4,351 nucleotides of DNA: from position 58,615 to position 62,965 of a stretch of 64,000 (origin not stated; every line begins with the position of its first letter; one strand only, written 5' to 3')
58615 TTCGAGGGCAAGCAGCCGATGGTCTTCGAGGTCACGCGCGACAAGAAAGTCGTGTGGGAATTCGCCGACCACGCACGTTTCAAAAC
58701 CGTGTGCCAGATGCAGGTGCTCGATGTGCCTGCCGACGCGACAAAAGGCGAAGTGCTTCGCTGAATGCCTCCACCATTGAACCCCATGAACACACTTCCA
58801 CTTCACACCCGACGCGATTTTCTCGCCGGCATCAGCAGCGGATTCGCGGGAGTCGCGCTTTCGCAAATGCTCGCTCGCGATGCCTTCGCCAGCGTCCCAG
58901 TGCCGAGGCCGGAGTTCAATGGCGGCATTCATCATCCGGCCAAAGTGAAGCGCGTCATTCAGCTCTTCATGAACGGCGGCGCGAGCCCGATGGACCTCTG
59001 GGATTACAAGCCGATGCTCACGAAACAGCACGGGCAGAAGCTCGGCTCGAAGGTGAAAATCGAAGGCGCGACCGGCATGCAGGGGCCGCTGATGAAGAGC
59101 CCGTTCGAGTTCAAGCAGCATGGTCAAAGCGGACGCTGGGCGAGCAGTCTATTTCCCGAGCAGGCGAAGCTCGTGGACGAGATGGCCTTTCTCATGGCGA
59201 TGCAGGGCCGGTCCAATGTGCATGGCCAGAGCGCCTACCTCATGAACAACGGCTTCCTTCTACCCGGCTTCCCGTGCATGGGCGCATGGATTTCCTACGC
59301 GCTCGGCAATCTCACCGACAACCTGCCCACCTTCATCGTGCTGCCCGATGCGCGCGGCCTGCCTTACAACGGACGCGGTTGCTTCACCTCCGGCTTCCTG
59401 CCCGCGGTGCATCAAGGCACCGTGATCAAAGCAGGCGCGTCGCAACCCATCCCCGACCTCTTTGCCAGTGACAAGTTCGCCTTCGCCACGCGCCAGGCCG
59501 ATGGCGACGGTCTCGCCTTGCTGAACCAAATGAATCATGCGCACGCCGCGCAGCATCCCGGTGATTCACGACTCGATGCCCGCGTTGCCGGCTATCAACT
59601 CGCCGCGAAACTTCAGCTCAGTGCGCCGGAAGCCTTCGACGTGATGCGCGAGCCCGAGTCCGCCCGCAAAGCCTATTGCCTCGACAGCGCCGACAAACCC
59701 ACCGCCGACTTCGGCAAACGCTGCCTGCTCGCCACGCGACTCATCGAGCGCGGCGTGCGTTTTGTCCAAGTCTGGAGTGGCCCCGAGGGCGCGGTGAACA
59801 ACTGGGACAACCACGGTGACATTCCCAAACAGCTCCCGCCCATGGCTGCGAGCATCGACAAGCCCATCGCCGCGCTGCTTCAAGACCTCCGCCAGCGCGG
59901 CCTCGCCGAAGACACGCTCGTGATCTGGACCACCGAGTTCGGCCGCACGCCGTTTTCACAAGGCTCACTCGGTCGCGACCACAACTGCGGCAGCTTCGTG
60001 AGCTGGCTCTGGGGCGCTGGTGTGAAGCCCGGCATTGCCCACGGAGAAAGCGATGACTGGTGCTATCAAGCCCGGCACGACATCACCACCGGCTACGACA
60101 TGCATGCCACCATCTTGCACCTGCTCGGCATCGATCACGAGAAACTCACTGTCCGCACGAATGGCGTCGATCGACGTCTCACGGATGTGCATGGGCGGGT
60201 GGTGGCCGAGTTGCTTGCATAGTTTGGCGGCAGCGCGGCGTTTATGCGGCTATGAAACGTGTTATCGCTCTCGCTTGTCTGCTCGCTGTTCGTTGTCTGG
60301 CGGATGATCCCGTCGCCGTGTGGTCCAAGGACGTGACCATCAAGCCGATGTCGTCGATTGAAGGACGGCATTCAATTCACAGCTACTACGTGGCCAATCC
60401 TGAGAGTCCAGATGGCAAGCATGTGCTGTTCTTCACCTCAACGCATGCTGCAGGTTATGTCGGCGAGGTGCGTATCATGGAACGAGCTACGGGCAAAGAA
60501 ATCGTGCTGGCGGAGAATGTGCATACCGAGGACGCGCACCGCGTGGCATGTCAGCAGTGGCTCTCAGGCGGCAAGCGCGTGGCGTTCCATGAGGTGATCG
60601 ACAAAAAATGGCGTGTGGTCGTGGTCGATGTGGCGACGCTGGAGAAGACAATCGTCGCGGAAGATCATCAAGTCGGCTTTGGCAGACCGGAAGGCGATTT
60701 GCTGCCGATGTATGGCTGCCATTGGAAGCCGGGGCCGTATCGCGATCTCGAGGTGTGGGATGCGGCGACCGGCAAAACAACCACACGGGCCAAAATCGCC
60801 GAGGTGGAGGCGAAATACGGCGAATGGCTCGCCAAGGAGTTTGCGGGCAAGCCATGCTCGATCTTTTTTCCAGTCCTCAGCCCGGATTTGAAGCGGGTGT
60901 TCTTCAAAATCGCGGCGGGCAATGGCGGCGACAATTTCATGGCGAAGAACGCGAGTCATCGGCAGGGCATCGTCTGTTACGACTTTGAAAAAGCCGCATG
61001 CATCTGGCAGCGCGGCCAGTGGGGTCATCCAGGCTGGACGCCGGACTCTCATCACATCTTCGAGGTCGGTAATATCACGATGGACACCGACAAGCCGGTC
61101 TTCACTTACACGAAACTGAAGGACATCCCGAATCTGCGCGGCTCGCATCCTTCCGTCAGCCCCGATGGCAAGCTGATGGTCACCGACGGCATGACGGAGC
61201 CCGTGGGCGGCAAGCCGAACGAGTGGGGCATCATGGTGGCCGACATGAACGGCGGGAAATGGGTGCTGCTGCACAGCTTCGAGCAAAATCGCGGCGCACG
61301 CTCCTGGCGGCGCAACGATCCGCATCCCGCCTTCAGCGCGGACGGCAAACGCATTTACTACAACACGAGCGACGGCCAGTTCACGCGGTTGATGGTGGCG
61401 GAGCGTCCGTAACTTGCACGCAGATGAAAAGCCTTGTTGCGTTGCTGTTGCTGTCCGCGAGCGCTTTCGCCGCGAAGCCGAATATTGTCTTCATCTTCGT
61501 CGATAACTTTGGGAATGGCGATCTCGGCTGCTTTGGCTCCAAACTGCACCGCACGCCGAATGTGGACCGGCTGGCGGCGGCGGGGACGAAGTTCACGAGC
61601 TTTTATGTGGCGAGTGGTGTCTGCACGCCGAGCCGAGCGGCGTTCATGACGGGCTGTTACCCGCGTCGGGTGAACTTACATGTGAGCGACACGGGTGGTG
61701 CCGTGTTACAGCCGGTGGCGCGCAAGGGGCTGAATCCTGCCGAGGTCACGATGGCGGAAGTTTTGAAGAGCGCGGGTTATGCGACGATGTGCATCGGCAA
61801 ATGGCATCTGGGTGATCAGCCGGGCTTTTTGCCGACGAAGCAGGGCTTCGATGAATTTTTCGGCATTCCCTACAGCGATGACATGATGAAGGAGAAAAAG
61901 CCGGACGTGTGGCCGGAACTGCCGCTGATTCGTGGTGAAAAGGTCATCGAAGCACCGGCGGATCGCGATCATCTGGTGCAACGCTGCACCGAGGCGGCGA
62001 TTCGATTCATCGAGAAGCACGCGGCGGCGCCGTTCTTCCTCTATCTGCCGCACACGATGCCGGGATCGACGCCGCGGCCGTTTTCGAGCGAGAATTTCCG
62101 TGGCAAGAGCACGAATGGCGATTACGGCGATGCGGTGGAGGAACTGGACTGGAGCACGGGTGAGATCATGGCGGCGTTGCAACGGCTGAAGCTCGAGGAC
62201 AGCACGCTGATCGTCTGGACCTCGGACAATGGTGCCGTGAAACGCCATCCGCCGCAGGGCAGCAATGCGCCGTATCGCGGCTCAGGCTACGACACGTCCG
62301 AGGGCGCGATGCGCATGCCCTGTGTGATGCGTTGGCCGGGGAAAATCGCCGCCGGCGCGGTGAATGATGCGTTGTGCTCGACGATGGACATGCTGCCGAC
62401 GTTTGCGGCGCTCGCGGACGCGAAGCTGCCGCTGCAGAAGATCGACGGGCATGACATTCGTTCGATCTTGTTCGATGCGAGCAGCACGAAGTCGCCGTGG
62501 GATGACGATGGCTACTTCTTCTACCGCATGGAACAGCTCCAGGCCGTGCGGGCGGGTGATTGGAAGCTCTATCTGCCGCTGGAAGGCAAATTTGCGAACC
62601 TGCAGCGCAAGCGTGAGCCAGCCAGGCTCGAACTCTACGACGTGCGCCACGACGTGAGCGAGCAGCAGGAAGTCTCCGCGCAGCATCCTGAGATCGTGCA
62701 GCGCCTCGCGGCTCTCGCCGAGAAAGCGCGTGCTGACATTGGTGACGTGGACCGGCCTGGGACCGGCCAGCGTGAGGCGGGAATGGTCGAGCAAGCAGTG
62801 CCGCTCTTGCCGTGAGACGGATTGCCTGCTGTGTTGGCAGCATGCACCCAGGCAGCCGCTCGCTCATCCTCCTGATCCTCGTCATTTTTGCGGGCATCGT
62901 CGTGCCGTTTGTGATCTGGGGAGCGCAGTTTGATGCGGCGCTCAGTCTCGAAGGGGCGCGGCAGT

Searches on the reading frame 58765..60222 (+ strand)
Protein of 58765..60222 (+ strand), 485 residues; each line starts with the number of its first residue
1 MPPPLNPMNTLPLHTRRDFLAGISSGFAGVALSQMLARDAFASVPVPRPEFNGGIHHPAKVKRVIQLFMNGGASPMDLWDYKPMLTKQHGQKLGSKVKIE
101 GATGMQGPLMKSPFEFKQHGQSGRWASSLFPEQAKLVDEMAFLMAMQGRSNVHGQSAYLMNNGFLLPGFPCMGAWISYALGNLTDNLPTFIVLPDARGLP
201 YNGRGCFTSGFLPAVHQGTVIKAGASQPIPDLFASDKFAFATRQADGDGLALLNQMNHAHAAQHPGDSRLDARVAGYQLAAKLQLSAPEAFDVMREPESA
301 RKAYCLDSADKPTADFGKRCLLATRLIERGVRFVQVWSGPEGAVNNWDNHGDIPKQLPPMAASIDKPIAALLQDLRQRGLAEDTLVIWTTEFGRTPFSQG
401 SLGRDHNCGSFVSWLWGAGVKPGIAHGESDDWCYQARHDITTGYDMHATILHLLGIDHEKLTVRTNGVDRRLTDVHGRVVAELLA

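Call 60: search_protein_families(library=pfam, proteins=[window:58765-60222:+], max_evalue=0.00001)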
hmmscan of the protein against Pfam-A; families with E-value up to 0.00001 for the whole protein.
window:58765-60222:+ (485 aa): 1 family
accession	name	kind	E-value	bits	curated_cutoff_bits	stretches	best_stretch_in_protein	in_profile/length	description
PF07394.17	DUF1501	-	8.6e-128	427.2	27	1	62-484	2-390/390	Protein of unknown function (DUF1501)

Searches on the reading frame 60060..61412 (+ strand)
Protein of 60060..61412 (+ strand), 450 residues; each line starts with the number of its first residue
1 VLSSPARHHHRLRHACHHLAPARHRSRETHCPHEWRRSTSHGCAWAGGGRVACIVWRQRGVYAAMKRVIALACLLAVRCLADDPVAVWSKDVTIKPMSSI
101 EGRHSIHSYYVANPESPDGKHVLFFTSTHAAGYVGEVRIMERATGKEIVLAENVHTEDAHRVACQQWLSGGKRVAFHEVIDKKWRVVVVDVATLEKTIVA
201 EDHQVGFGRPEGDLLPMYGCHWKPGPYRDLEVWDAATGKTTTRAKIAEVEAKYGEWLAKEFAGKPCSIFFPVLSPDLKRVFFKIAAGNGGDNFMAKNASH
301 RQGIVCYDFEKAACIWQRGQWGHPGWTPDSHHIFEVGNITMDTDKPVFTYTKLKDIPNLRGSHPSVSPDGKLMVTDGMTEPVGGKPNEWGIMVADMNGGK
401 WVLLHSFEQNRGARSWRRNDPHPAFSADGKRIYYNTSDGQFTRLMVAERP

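Call 60: search_protein_families(library=pfam, proteins=[window:60060-61412:+], max_evalue=0.00001)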
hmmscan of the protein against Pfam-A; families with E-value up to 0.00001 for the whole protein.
window:60060-61412:+ (450 aa): 1 family
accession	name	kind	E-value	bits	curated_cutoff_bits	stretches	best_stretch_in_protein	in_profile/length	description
PF07676.18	PD40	-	1.1e-06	28.9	20.9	0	422-436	13-27/38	WD40-like Beta Propeller Repeat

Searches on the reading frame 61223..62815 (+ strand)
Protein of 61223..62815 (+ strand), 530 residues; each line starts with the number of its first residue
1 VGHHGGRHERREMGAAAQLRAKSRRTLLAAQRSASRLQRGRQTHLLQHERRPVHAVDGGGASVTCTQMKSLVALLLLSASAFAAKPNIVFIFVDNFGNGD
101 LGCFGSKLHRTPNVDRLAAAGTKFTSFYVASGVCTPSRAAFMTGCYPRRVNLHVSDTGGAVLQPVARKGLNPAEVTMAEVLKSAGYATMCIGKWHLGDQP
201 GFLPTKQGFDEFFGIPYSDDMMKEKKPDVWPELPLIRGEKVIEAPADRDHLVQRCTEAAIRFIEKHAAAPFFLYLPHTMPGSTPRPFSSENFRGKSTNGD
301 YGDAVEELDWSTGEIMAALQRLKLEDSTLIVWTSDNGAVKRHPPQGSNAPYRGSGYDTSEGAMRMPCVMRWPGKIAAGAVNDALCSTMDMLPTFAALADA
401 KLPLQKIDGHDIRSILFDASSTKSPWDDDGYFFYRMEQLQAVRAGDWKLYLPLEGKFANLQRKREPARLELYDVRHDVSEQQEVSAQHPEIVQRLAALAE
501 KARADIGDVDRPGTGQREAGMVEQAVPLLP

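Call 60: search_protein_families(library=pfam, proteins=[window:61223-62815:+], max_evalue=0.00001)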
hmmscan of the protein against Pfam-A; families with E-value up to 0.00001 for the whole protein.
window:61223-62815:+ (530 aa): 3 families
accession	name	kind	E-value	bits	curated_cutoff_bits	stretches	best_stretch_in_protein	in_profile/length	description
PF00884.28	Sulfatase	-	4.5e-54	184.2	25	1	86-399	1-300/301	Sulfatase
PF16347.10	SGSH_C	-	8.9e-11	42.6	29.3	1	360-496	13-145/154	N-sulphoglucosamine sulphohydrolase, C-terminal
PF14707.11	Sulfatase_C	-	5.1e-08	34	30.9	1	431-509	6-99/127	C-terminal region of aryl-sulfatase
